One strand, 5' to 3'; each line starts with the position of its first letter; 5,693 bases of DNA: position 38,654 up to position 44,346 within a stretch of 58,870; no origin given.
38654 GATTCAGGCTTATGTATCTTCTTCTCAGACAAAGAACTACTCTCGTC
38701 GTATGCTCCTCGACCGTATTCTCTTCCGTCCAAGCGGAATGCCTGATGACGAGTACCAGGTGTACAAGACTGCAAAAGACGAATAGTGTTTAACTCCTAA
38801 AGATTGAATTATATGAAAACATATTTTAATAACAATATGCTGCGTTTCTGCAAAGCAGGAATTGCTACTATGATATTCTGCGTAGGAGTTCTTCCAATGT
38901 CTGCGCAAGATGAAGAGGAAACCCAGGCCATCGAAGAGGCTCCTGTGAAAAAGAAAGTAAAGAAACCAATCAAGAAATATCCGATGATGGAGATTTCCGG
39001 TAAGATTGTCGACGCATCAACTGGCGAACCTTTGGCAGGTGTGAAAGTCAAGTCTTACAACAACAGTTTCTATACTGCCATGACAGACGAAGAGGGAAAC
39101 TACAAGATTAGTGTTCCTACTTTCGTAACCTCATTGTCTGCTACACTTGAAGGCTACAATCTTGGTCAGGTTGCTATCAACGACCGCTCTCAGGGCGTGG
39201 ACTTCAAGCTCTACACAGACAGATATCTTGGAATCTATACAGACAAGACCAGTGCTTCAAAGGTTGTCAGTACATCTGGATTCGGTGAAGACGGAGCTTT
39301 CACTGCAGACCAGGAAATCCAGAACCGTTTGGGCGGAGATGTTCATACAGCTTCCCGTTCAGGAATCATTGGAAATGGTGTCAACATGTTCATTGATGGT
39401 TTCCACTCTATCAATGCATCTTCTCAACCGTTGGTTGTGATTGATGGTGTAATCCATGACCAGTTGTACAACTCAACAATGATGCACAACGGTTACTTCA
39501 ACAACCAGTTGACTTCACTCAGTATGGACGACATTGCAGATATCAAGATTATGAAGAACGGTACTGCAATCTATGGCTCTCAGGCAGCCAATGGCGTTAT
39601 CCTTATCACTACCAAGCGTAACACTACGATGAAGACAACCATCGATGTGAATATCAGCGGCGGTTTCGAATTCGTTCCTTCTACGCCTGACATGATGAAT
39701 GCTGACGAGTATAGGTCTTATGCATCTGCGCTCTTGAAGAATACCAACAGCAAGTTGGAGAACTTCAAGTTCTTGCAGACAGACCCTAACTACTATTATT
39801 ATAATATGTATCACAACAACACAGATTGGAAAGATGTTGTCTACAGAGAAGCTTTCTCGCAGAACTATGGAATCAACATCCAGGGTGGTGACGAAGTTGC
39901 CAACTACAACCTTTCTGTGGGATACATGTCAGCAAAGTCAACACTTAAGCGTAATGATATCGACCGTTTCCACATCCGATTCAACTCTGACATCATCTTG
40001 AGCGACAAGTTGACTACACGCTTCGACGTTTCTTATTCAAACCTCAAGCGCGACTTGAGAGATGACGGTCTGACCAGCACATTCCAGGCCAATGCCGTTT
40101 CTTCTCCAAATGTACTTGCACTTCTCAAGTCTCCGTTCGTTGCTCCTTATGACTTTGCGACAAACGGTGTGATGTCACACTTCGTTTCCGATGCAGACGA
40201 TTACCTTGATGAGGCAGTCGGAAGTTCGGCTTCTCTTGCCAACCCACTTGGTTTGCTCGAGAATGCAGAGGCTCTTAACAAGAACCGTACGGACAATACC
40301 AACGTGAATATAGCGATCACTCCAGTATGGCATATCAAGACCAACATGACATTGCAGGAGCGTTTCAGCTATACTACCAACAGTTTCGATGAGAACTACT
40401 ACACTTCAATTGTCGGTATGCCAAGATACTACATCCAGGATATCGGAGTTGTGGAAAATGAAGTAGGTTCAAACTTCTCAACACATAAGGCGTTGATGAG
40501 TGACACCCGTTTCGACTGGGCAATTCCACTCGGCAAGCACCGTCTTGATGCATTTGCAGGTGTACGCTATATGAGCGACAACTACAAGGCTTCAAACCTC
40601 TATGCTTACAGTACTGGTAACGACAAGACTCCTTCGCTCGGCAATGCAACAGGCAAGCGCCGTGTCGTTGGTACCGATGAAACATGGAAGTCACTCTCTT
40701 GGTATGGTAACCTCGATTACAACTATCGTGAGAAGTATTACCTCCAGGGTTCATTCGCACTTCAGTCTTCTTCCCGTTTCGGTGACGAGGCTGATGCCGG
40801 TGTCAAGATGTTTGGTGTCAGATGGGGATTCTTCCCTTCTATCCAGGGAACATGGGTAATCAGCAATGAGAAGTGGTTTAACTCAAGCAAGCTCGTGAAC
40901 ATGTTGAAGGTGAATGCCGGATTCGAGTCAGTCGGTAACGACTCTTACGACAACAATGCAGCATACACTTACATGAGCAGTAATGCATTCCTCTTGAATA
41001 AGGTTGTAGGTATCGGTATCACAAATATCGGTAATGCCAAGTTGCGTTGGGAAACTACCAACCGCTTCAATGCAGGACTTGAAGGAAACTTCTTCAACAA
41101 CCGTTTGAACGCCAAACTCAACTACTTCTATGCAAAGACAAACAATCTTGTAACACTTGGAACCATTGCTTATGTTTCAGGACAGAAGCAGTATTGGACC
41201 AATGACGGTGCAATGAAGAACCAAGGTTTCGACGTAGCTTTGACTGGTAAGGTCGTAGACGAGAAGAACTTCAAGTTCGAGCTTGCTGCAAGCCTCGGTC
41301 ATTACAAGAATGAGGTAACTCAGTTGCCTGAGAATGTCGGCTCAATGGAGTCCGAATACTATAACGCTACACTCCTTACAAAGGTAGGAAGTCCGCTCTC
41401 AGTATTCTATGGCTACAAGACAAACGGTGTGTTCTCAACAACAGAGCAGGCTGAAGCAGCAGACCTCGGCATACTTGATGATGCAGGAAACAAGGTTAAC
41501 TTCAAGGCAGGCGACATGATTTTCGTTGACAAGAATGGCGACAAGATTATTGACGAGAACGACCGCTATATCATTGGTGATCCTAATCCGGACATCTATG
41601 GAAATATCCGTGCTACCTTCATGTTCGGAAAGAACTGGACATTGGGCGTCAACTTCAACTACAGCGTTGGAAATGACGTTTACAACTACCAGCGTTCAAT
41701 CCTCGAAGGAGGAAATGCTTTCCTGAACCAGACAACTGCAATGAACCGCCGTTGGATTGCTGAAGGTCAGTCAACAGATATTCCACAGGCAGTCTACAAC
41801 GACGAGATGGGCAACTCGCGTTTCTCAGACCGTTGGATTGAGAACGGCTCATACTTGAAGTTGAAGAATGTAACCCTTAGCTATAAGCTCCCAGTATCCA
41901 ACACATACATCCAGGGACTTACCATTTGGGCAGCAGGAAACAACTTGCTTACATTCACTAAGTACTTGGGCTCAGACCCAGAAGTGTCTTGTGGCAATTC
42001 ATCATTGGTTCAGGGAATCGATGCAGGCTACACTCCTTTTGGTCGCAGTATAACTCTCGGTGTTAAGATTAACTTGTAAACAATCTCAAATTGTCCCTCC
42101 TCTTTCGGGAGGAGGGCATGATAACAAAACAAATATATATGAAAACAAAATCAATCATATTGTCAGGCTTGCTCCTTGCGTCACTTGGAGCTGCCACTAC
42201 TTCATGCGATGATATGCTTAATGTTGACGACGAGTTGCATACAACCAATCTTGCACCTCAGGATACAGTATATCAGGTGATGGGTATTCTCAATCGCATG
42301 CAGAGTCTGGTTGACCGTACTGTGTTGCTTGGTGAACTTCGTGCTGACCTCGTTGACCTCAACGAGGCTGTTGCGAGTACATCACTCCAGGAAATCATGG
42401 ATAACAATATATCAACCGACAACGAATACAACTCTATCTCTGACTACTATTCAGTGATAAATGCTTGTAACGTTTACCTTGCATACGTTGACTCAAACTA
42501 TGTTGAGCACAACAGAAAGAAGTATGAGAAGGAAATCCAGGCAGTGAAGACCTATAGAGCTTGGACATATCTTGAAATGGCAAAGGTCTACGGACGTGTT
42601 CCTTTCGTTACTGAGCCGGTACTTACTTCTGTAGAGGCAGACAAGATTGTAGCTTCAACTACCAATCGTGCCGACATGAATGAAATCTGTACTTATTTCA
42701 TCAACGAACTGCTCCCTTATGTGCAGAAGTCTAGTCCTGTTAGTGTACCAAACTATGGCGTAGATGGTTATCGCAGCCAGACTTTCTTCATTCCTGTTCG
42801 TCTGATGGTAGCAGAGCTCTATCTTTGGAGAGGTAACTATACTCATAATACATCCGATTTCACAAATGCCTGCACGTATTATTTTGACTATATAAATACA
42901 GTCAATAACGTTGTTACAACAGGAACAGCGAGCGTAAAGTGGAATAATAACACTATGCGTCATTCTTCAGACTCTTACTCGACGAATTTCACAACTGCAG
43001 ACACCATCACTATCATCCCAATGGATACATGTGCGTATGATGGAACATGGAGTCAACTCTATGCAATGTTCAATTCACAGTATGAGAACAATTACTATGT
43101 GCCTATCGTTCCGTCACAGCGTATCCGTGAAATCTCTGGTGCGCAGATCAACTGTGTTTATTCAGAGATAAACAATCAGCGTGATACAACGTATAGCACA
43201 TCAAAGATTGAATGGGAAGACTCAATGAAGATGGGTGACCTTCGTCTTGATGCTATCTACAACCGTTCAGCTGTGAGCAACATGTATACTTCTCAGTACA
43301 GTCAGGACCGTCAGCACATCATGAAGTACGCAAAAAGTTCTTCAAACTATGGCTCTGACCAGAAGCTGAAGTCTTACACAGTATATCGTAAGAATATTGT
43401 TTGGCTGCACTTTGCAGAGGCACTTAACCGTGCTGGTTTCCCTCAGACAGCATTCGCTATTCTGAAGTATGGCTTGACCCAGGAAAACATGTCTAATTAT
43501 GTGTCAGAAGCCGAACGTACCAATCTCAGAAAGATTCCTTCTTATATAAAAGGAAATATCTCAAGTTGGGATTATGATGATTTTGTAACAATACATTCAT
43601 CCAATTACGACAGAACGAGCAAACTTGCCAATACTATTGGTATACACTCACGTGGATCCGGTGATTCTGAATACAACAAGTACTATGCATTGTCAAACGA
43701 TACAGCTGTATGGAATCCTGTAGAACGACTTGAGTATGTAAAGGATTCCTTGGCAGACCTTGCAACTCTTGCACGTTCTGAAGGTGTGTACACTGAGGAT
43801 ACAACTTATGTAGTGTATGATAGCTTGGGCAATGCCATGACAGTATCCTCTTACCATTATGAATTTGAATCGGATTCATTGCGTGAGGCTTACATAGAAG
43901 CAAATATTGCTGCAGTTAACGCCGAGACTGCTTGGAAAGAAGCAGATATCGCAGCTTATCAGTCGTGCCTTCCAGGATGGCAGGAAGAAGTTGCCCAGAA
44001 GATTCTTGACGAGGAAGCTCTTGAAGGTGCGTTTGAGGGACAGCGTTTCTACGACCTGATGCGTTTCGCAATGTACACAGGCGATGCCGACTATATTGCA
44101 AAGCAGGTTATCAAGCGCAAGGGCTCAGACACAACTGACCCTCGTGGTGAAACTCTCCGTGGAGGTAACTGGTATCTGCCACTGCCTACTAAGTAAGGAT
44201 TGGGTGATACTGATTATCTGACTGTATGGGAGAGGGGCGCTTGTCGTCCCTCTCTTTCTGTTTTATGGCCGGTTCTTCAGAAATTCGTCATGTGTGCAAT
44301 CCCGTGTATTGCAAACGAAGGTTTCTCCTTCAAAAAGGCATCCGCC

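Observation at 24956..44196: Double SusC/SusD locus built from a CotH-family protein and three fasciclin lipoproteins, with no recognisable CAZyme or regulator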

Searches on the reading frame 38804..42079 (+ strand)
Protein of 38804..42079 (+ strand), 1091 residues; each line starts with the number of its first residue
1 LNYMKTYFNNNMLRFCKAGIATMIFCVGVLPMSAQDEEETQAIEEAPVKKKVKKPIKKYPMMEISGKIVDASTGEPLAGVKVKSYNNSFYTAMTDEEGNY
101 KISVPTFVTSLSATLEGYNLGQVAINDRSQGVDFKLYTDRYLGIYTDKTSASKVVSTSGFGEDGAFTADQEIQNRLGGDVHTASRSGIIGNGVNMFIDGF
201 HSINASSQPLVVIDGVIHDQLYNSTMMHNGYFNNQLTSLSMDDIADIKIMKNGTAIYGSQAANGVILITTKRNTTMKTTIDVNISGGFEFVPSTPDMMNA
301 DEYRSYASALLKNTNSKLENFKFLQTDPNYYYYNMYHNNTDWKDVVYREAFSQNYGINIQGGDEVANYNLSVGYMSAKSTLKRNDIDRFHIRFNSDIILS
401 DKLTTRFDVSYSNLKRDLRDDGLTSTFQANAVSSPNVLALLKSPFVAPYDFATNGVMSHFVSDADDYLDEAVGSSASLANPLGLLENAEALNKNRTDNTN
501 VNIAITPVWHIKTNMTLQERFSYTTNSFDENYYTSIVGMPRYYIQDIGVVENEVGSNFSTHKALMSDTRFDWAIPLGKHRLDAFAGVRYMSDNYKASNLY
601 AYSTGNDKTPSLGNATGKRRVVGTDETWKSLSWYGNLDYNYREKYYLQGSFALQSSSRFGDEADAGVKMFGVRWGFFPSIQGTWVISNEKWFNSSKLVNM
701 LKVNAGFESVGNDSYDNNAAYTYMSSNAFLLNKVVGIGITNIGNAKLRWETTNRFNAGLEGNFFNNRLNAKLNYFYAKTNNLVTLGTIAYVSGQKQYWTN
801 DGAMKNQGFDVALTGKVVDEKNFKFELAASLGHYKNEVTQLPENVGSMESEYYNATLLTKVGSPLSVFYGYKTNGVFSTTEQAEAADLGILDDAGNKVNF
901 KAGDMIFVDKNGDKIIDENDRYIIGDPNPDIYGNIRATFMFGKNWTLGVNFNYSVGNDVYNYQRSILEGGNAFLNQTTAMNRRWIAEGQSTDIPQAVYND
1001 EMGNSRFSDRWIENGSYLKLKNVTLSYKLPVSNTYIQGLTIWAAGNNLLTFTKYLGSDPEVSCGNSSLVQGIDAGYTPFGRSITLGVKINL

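Call 3: search_protein_families(library=pfam, proteins=[window:38804-42079:+], max_evalue=0.01)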
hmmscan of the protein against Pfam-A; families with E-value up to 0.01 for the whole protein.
window:38804-42079:+ (1091 aa): 4 families
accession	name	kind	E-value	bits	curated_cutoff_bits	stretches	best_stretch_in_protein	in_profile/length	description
PF13715.12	CarbopepD_reg_2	-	8.7e-09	35.7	32.2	1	64-135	1-75/88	CarboxypepD_reg-like domain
PF13620.12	CarboxypepD_reg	-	1.3e-08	35.5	32.3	1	64-123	2-64/82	Carboxypeptidase regulatory-like domain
PF07715.20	Plug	-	1.5e-07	32.4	23.9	1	167-265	24-107/107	TonB-dependent Receptor Plug Domain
PF17936.7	Big_6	-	0.004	17.8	27.6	0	73-106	20-54/83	Bacterial Ig domain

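Call 4: search_protein_families(library=ncbifam, proteins=[window:38804-42079:+], max_evalue=0.01)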
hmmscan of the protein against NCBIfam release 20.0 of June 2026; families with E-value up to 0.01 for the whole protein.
window:38804-42079:+ (1091 aa): 4 families
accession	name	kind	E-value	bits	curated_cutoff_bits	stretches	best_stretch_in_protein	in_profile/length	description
TIGR04056.1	OMP_RagA_SusC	subfamily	2.9e-172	575.4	368.25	1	63-1091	2-981/981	SusC/RagA family TonB-linked outer membrane protein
TIGR04057.1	SusC_RagA_signa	signature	6.1e-10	38.7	46.2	1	243-271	1-31/31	SusC/RagA subfamily TonB-dependent outer membrane receptor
NF033510.3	Ca_tandemer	repeat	0.0057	17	50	0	73-111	39-77/96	Ca2+-stabilized repeat-containing adhesin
NF053590.1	TonB_dep_TOL0244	equivalog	0.0071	15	645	0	210-279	84-148/604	TOL_0244 family TonB-dependent receptor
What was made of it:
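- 38804..42079 (+): SusC/RagA-type transporter 2 (likely ATG 38813). It is only 25% identical to SusC1 and has no STN domain. TIGR04056 575 bits, call 4.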

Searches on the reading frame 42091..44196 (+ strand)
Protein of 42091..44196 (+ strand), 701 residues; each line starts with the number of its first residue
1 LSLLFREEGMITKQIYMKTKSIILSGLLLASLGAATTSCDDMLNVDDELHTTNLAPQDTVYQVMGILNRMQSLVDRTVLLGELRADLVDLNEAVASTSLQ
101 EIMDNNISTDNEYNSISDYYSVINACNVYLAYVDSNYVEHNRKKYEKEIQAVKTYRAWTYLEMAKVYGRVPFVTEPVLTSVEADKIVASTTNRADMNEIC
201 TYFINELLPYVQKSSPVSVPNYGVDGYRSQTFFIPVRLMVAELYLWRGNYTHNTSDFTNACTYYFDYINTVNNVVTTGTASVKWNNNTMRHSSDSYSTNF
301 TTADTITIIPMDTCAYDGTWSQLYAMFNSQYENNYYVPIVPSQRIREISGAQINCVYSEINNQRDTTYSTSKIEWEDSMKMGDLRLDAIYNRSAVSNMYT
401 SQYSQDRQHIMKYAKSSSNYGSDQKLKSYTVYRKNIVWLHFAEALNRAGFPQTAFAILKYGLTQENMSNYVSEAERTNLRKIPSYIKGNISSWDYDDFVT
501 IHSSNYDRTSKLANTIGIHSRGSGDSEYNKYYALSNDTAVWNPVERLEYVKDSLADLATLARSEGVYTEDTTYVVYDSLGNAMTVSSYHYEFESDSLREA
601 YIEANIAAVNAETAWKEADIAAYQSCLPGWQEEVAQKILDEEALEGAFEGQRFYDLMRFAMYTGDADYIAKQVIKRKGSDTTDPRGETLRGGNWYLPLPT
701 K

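Call 3: search_protein_families(library=pfam, proteins=[window:42091-44196:+], max_evalue=0.01)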
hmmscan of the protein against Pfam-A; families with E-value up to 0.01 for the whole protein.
window:42091-44196:+ (701 aa): 2 families
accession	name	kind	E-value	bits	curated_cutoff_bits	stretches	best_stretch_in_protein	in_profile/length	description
PF07980.17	SusD_RagB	-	3.4e-06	27.4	23.1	1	619-672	205-247/297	SusD family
PF14322.12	SusD-like_3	-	7e-06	26.9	27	1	86-199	46-150/191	Starch-binding associating with outer membrane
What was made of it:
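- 42091..44196 (+): Divergent SusD-like lipoprotein 2 (likely ATG 42139). PF07980 27.4 bits (cut-off 23.1) and PF14322 26.9 bits (cut-off 27), call 3.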

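Call 4: search_protein_families(library=ncbifam, proteins=[window:42091-44196:+], max_evalue=0.01)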
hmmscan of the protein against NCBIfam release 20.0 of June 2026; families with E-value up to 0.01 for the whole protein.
window:42091-44196:+ (701 aa): 0 families
